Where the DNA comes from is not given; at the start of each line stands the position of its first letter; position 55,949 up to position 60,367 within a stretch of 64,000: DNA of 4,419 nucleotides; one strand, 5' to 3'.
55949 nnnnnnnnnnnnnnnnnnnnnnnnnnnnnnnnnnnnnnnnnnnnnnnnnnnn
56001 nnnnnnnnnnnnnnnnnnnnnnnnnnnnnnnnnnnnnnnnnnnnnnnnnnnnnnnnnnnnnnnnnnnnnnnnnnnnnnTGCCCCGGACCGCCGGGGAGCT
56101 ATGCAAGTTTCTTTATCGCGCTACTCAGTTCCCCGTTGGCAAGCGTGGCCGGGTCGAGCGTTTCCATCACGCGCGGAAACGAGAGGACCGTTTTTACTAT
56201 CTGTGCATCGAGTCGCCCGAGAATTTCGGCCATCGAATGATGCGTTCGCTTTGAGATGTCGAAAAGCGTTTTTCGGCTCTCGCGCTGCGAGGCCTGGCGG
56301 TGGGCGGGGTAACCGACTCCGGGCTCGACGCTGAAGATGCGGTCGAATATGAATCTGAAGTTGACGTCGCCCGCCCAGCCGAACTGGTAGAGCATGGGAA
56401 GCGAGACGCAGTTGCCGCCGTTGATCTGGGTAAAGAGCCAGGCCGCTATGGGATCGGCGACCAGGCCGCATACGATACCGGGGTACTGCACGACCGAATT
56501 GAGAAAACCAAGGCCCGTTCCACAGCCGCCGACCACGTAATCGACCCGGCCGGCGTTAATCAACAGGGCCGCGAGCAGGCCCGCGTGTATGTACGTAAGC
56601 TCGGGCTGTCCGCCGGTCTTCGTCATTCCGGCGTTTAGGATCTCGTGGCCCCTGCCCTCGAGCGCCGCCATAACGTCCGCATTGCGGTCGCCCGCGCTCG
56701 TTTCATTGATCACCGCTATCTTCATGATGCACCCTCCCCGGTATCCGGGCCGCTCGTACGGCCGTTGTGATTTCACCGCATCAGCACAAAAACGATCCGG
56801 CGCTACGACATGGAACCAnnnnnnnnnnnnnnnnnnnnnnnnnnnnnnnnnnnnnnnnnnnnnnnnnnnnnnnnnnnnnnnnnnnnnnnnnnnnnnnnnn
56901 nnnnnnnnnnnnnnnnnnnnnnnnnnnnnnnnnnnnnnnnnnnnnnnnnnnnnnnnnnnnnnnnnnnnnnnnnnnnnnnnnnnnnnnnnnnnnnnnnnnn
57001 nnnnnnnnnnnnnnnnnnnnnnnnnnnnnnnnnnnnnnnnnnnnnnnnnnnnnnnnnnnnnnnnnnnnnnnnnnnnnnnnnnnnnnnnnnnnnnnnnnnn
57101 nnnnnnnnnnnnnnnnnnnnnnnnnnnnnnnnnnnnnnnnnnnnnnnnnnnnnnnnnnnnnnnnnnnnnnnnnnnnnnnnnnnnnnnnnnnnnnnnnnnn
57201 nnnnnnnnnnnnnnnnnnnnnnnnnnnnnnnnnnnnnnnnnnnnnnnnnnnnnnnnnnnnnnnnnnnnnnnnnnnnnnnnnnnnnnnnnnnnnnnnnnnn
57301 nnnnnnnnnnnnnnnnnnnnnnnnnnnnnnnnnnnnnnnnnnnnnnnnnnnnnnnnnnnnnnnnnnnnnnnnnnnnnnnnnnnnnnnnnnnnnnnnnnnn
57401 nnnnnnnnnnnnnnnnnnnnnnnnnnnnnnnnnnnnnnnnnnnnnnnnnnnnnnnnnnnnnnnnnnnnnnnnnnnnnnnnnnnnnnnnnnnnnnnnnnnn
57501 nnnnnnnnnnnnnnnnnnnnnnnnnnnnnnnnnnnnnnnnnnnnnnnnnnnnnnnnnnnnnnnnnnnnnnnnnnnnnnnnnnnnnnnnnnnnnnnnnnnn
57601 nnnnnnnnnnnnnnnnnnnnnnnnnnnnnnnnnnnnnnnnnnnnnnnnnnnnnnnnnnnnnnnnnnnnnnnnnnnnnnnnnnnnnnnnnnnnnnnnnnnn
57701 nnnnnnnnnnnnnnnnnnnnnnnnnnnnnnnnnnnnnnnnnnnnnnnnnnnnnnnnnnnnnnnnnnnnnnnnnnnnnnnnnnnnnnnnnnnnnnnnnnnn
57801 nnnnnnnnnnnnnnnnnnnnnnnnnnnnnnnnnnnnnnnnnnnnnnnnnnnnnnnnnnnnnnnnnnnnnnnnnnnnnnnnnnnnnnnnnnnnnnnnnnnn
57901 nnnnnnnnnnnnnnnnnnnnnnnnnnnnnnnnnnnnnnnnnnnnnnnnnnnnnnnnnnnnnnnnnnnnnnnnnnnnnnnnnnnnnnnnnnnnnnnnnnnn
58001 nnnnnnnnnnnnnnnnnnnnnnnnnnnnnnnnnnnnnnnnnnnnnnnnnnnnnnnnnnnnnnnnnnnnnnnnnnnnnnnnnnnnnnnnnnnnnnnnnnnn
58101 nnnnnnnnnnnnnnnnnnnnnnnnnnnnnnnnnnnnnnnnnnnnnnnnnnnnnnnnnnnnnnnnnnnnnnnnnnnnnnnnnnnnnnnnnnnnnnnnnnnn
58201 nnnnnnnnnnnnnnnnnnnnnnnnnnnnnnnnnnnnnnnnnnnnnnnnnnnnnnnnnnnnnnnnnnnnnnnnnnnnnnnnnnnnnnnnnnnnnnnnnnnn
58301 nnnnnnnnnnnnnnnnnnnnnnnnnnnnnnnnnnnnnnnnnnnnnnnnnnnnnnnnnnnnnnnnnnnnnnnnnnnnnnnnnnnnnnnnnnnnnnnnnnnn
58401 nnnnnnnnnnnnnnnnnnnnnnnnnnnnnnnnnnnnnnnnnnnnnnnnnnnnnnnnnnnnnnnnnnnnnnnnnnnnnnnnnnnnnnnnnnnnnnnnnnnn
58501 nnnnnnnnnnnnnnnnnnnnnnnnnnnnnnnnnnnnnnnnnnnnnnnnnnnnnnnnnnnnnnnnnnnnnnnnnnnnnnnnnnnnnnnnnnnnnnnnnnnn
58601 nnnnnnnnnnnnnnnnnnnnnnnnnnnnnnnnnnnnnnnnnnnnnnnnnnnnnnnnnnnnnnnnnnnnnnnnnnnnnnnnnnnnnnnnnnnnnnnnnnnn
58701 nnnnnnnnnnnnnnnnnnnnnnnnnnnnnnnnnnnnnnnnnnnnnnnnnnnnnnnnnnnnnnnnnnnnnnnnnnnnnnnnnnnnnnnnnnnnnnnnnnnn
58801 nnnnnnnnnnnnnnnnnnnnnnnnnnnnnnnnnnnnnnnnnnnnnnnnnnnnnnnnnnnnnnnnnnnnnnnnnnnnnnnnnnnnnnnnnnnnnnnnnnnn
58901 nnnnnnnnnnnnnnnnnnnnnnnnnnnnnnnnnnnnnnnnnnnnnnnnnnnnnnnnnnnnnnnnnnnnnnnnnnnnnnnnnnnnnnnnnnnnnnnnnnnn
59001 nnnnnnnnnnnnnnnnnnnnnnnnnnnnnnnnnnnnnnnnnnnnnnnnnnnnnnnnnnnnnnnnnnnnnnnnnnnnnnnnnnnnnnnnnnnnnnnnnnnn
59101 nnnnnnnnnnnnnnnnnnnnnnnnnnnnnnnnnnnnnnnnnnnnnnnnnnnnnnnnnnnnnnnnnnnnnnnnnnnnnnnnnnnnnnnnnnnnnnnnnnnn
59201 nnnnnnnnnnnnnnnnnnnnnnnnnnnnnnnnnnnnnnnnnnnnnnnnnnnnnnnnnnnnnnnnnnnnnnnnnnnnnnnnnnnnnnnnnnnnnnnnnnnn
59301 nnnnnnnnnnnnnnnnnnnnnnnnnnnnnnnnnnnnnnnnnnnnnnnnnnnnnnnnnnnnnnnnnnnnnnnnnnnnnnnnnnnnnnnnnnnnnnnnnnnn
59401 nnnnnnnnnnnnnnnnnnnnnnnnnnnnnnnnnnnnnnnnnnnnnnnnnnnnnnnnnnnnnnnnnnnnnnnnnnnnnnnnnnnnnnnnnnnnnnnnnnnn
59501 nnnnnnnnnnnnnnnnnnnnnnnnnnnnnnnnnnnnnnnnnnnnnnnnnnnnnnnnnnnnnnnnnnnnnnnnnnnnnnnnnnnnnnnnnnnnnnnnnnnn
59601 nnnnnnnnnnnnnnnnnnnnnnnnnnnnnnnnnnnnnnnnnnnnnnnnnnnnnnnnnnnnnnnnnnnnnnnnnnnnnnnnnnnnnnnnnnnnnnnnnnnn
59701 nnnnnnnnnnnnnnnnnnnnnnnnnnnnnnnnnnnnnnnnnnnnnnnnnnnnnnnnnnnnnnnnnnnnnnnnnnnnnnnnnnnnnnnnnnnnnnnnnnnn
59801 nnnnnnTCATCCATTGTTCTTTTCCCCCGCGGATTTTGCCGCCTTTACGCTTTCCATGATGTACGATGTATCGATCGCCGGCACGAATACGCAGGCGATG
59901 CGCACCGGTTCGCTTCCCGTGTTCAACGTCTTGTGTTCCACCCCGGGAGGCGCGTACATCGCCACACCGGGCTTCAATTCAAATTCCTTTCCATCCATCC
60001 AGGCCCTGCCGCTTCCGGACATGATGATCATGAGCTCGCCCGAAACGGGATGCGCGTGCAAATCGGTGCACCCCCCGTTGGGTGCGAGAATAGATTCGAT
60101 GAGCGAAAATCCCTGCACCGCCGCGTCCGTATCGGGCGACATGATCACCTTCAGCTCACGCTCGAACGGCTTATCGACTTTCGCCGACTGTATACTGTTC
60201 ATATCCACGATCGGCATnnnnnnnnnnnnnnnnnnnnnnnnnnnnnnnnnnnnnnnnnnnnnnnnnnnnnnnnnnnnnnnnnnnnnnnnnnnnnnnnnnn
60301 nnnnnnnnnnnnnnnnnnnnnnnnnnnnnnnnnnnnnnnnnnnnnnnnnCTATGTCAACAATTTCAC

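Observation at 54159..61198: Unusual IclR-regulated catabolic operon: IolD-like TPP enzyme, RpiB/LacAB-like isomerase, BKACE, ADP-forming acyl-CoA synthetase and cupin, downstream of a tRNA cluster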

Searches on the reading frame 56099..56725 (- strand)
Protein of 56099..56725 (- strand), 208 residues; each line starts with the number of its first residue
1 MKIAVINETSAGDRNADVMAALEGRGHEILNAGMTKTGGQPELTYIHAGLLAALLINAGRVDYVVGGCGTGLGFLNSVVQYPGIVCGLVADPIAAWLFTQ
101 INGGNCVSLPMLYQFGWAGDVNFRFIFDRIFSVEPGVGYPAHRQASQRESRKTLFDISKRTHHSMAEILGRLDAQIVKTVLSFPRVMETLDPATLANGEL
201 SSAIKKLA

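Call 6: search_protein_families(library=pfam, proteins=[window:56099-56725:-], max_evalue=0.01)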
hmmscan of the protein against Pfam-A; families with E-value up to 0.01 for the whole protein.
window:56099-56725:- (208 aa): 1 family
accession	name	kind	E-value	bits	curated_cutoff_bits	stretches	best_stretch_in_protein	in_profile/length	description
PF02502.23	LacAB_rpiB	-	8.9e-14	52.1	24.7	1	3-110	1-105/138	Ribose/Galactose Isomerase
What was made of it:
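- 56099..56725 (-): DhuI-type (RpiB-fold) aldose-ketose isomerase for unphosphorylated sugar acids, 208 aa. Pfam LacAB_rpiB (call 6).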

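Call 7: search_protein_families(library=ncbifam, proteins=[window:56099-56725:-], max_evalue=0.01)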
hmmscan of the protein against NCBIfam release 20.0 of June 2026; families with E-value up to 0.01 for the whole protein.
window:56099-56725:- (208 aa): 8 families
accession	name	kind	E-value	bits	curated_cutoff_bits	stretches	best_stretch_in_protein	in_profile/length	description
NF006753.0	PRK09273.1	equivalog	8.3e-58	195.2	137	1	1-191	1-194/211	hypothetical protein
NF004051.0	PRK05571.1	subfamily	2.1e-06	27.6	135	1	1-109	2-108/149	ribose-5-phosphate isomerase B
NF006381.0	PRK08622.1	equivalog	4.5e-06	26.6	234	1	1-97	1-94/171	galactose-6-phosphate isomerase subunit LacB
TIGR01119.1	lacB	equivalog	2.9e-05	23.8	312.55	1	1-96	1-93/171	galactose-6-phosphate isomerase subunit LacB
NF009258.0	PRK12615.1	equivalog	0.00016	21.6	325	1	1-95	1-92/171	galactose-6-phosphate isomerase subunit LacB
NF051858.1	EryPhIsonDerIRhiz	equivalog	0.00021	21.4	240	1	1-95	1-94/150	D-erythrulose-4-phosphate isomerase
TIGR01120.1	rpiB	equivalog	0.00054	19.9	138.65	1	17-109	16-105/143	ribose 5-phosphate isomerase B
TIGR00689.1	rpiB_lacA_lacB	subfamily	0.0061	16.5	88.3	1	17-109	15-105/145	RpiB/LacA/LacB family sugar-phosphate isomerase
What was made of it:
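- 56099..56725 (-): NCBIfam PRK09273 scores 195 against a cut-off of 137, while the RpiB and LacB models fail (call 7).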

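Call 10: search_solved_structures(query=window:56099-56725:-, max_evalue=0.01)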
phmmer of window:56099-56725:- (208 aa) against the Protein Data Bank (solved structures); distinct sequences matched with E-value up to 0.01: 12.
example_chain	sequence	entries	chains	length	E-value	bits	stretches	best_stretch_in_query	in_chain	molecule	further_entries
4u8e_A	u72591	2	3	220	7.9e-46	159.4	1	1-188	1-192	Putative uncharacterized protein gbs1892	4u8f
2ppw_A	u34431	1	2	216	3.5e-44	154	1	1-183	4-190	Conserved domain protein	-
3ono_A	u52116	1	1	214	2e-42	148.2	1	1-187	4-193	Ribose/Galactose Isomerase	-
3c5y_A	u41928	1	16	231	1e-39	139.5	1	1-190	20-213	Ribose/galactose isomerase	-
3he8_A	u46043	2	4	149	4.6e-05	26.3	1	2-109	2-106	Ribose-5-phosphate isomerase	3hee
3ph3_A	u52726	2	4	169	6.6e-05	25.8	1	2-109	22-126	Ribose-5-phosphate isomerase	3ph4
2vvr_A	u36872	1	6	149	0.00012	25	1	17-108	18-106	RIBOSE-5-PHOSPHATE ISOMERASE B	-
1nn4_A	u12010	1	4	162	0.00015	24.6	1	17-108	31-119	Ribose 5-phosphate isomerase B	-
3qd5_A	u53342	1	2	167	0.00026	23.8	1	29-88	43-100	putative ribose-5-phosphate isomerase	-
3sdw_A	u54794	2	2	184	0.00029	23.7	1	29-88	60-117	ribose 5-phosphate isomerase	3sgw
3s5p_A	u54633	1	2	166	0.0027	20.5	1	1-109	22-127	Ribose 5-phosphate isomerase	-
1o1x_A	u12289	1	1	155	0.0084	18.9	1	2-110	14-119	ribose-5-phosphate isomerase RpiB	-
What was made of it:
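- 56099..56725 (-): PDB 4u8e, 2ppw, 3ono and 3c5y match at E 1e-46 to 1e-40 (call 10).
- On DhuI-type isomerases (NCBIfam PRK09273; PDB 4u8e, 2ppw, 3ono, 3c5y): E 8e-46 to 4u8e over residues 1-188 (call 10).
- It is a member of the DhuI-type family (calls 7, 10).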

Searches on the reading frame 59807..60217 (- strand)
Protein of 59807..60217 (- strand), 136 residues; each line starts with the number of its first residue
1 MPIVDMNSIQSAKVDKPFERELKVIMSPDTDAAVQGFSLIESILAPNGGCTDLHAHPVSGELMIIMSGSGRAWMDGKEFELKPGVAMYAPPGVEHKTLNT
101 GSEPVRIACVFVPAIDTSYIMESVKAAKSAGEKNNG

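Call 6: search_protein_families(library=pfam, proteins=[window:59807-60217:-], max_evalue=0.01)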
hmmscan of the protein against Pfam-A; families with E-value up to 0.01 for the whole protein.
window:59807-60217:- (136 aa): 5 families
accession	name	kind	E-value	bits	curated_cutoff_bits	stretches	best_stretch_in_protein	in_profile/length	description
PF07883.17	Cupin_2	-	1.9e-16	59.9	27.2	1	44-111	5-70/70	Cupin domain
PF02311.25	AraC_binding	-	2.4e-06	27.7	21.1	1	52-110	17-74/135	AraC-like ligand binding domain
PF06339.18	Ectoine_synth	-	3.2e-05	24.6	27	1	35-117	33-113/127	Ectoine synthase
PF00190.28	Cupin_1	-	4.6e-05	23.5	22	1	44-111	40-113/151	Cupin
PF16867.11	DMSP_lyase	-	0.0059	16.8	27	1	38-104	96-159/162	Dimethlysulfonioproprionate lyase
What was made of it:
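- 59807..60217 (-): Small metal-binding monocupin, 136 aa. It is translationally coupled to the synthetase gene (8-nt overlap). Inferred role: keto-isomerase. Pfam Cupin_2 (call 6).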

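Call 7: search_protein_families(library=ncbifam, proteins=[window:59807-60217:-], max_evalue=0.01)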
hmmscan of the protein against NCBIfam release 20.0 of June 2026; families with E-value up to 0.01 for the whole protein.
window:59807-60217:- (136 aa): 6 families
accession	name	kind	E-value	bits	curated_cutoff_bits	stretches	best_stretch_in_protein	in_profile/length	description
NF009806.0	PRK13290.1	subfamily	5.8e-06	26.4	128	1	36-117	34-113/130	ectoine synthase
NF040771.1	AAH_UGLYAH2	exception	0.00019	20.8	350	1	22-107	49-133/267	bifunctional allantoicase/(S)-ureidoglycine aminohydrolase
NF008376.0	PRK11171.1-5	equivalog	0.00021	20.5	338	1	24-107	56-138/278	(S)-ureidoglycine aminohydrolase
NF049940.1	MandnitrLy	equivalog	0.00048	20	140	1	47-95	44-92/130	(R)-mandelonitrile lyase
NF008373.0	PRK11171.1-2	equivalog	0.0005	19.4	445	1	41-108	72-139/274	(S)-ureidoglycine aminohydrolase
TIGR03214.2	ura-cupin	equivalog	0.005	16.4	200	1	20-109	33-120/249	(S)-ureidoglycine aminohydrolase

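Call 38: search_solved_structures(query=window:59807-60217:-, max_evalue=0.01, show_alignments=2)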
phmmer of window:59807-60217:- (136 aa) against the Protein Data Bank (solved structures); distinct sequences matched with E-value up to 0.01: 27.
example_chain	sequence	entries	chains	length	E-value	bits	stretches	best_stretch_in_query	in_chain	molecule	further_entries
8hfb_A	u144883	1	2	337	1.1e-06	31.6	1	36-115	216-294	Quercetin 2,3-dioxygenase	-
1y3t_A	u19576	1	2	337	2.6e-06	30.4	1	36-115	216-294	Hypothetical protein yxaG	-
2h0v_A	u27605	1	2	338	2.7e-06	30.4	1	36-115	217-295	Quercetin 2,3-dioxygenase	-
5uqp_A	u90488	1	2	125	1.9e-05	27.6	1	16-110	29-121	Cupin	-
6a55_A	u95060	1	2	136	6.6e-05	25.9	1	23-112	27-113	Novel protein with potential Cupin domain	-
6a53_A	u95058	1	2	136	9.1e-05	25.4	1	23-112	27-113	Novel protein with potential Cupin domain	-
6a54_A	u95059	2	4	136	9.1e-05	25.4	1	23-112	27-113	Novel protein with potential Cupin domain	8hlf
5tfz_A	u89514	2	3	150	0.00015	24.7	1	23-111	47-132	dimethylsulfoniopropionate lyase DddK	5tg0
1sq4_A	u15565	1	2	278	0.00017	24.6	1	33-106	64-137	Glyoxylate-induced Protein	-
3cew_A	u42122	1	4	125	0.0005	23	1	35-114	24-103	Uncharacterized cupin protein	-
1o4t_A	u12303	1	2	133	0.00076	22.5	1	39-111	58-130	putative oxalate decarboxylase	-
7zvm_A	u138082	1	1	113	0.00077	22.4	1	52-110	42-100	Mannose-6-phosphate isomerase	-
7zvy_G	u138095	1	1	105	0.0014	21.6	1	52-110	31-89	Cupin_2 domain-containing protein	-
4luk_A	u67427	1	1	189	0.0014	21.6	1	61-113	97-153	Glucose-6-phosphate isomerase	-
7zvy_E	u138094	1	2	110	0.0016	21.4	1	52-110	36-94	Cupin_2 domain-containing protein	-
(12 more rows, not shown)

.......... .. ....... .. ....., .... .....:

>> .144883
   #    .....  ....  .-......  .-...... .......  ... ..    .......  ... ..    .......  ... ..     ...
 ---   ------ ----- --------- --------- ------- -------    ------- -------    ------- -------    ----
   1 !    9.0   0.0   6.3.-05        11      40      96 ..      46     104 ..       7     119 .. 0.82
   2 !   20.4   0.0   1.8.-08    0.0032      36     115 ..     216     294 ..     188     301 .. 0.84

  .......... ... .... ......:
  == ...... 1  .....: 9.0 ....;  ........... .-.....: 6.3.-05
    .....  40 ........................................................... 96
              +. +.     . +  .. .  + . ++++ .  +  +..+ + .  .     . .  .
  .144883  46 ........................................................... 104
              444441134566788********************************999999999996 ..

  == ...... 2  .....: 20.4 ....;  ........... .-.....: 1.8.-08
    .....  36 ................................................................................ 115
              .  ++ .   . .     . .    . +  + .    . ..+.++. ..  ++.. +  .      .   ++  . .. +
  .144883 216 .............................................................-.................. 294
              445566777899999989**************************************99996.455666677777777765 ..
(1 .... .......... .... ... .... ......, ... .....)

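Call 70: find_homologous_proteins(query=window:59807-60217:-, max_evalue=1e-10)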
Query window:59807-60217:- (136 aa): 82 proteins with E <= 1e-10 among 89 candidates.
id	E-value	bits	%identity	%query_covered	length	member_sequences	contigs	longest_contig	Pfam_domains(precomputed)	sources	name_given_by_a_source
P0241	3.0e-84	297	100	100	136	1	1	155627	PF07883.18,PF02311.26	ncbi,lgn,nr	ncbi:MAG TPA: cupin domain-containing protein [Spirochaetota bacterium]|nr:cupin domain-containing p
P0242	2.5e-75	268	90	100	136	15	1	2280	PF06339.19,PF07883.18,PF00190.29,PF02311.26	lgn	-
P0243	6.4e-71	254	88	96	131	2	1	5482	PF06339.19,PF07883.18,PF00190.29,PF02311.26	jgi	-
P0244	2.4e-67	243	78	100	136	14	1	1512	PF07883.18,PF00190.29,PF02311.26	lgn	-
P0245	3.1e-67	242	79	99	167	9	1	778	PF07883.18,PF02311.26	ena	-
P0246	7.5e-58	212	69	99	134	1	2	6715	PF06339.19,PF07883.18,PF02311.26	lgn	-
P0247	1.3e-54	201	64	100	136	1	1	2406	PF07883.18,PF02311.26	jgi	jgi:mannose-6-phosphate isomerase-like protein (cupin superfamily)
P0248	1.3e-54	201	66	97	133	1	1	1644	PF07883.18,PF02311.26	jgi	-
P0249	2.7e-54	200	68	96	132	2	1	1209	PF07883.18,PF02311.26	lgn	-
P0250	5.5e-54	199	67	96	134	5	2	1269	PF07883.18,PF02311.26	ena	-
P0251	5.8e-54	199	67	97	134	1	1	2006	PF07883.18,PF02311.26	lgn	-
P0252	9.8e-54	198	66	96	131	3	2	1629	PF07883.18,PF02311.26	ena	-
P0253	1.6e-53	198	66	97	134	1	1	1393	PF07883.18,PF00190.29,PF02311.26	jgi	jgi:mannose-6-phosphate isomerase-like protein (cupin superfamily)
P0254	3.4e-53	197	67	96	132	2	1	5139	PF07883.18,PF00190.29,PF02311.26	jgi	-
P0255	3.8e-53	197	65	96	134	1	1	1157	PF07883.18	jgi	-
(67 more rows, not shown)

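Call 76: predict_structure(alignment_id=A3)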
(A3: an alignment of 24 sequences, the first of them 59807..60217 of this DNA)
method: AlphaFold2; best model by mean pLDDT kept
length: 136 residues; sequences in the alignment: 24
mean_pLDDT: 92.0   pTM: 0.84
mean pLDDT of the five models: 92.0, 91.7, 90.1, 90.0, 87.2
residues with pLDDT >= 90: 104; 70-90: 25; 50-70: 6; < 50: 1
segments of 3 or more residues with pLDDT < 50: none
pLDDT, mean of each block of 10 residues (from residue 1): 86 88 94 94 97 95 98 96 98 97 98 93 83 59
secondary structure, 60 per line:
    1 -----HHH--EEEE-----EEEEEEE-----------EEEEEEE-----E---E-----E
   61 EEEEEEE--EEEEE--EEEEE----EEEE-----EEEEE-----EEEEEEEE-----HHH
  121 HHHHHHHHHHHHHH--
elements in order: E11-14 E20-26 E38-44 E60-67 E70-74 E77-81 E86-89 E95-99 E105-112 H118-134
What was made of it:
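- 59807..60217 (-): AF2 model pLDDT is 92 (call 76).
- On Metal-dependent monocupins (Cupin_2): A confident beta-barrel model was obtained (call 76).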

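Call 78: fold_search(model_id=the predicted structure, library=pdb)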
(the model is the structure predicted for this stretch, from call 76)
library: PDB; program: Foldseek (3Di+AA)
matches with E <= 10: 1932; with E <= 0.001: 648
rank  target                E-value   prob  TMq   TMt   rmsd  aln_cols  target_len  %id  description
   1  7zvy_F                3.4e-08  1.00  0.65  0.81   2.5       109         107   20  Thermococcus kadokarensis phosphomannose isomerase (released 2022-08-24)
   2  4e2g_D                3.4e-08  1.00  0.68  0.79   2.3       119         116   19  Crystal structure of Cupin fold protein Sthe2323 from Sphaerobacter thermophilus (released 2012-03-21)
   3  6l2e_B                4.2e-08  1.00  0.72  0.84   1.8       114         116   16  Crystal structure of a cupin protein (tm1459, H52A mutant) in copper (Cu) substituted form (released 2020-04-01)
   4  1vj2_A                4.9e-08  1.00  0.72  0.85   1.9       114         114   17  Crystal structure of a novel family of manganese-containing cupin (tm1459) from thermotoga maritima at 1.65 A resoluti (released 2003-12-09)
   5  6l2f_B                4.9e-08  1.00  0.72  0.85   1.9       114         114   16  Crystal structure of a cupin protein (tm1459, H54AH58A mutant) in copper (Cu) substituted form (released 2020-04-01)
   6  5wse_D                4.9e-08  1.00  0.69  0.86   2.0       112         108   18  Crystal structure of a cupin protein (tm1459) in osmium (Os) substituted form I (released 2017-05-31)
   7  1o4t_A                5.2e-08  1.00  0.73  0.85   2.1       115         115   22  Crystal structure of a predicted oxalate decarboxylase (tm1287) from thermotoga maritima at 1.95 A resolution (released 2003-07-15)
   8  8hjz_B                5.2e-08  1.00  0.72  0.84   1.9       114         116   16  Crystal structure of a cupin protein (tm1459, H52A/H58Q mutant) in copper (Cu) substituted form (released 2023-06-14)
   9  8hjx_B                5.4e-08  1.00  0.72  0.84   1.9       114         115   17  Crystal structure of a cupin protein (tm1459, H52A/H58E mutant) in copper (Cu) substituted form (released 2023-06-14)
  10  9jew_B                5.7e-08  1.00  0.73  0.86   1.8       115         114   16  Crystal structure of a cupin protein (tm1459, C106V mutant) in iron (Fe) substituted form (released 2025-05-07)
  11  1v70                  6.0e-08  1.00  0.63  0.80   2.8       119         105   21  Crystal Structure of probable antibiotics synthesis protein from Thermus thermophilus HB8 (released 2004-12-14)
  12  5wsf_C                6.4e-08  1.00  0.69  0.86   2.1       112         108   17  Crystal structure of a cupin protein (tm1459) in osmium (Os)-substituted form II (released 2017-05-31)
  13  8awn                  6.7e-08  1.00  0.73  0.89   1.8       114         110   16  Crystal structure of a manganese-containing cupin (tm1459) from Thermotoga maritima, variant C106Q (released 2023-03-08)
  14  8zyh_B                7.1e-08  1.00  0.73  0.85   2.0       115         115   14  Crystal structure of a cupin protein (tm1459, I49C-4py/H52A/H54A/C106D mutant) in copper (Cu) substituted form (released 2024-09-04)
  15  5fpz                  7.8e-08  1.00  0.72  0.88   2.1       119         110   13  The structure of KdgF from Yersinia enterocolitica with malonate bound in the active site. (released 2016-05-04)
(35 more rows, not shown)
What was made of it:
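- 59807..60217 (-): The fold matches cupin phosphomannose isomerase, TM1459, KdgF and DddK equally (call 78).
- Weak sequence and fold similarity to cupin-type sugar isomerases (calls 38, 78).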
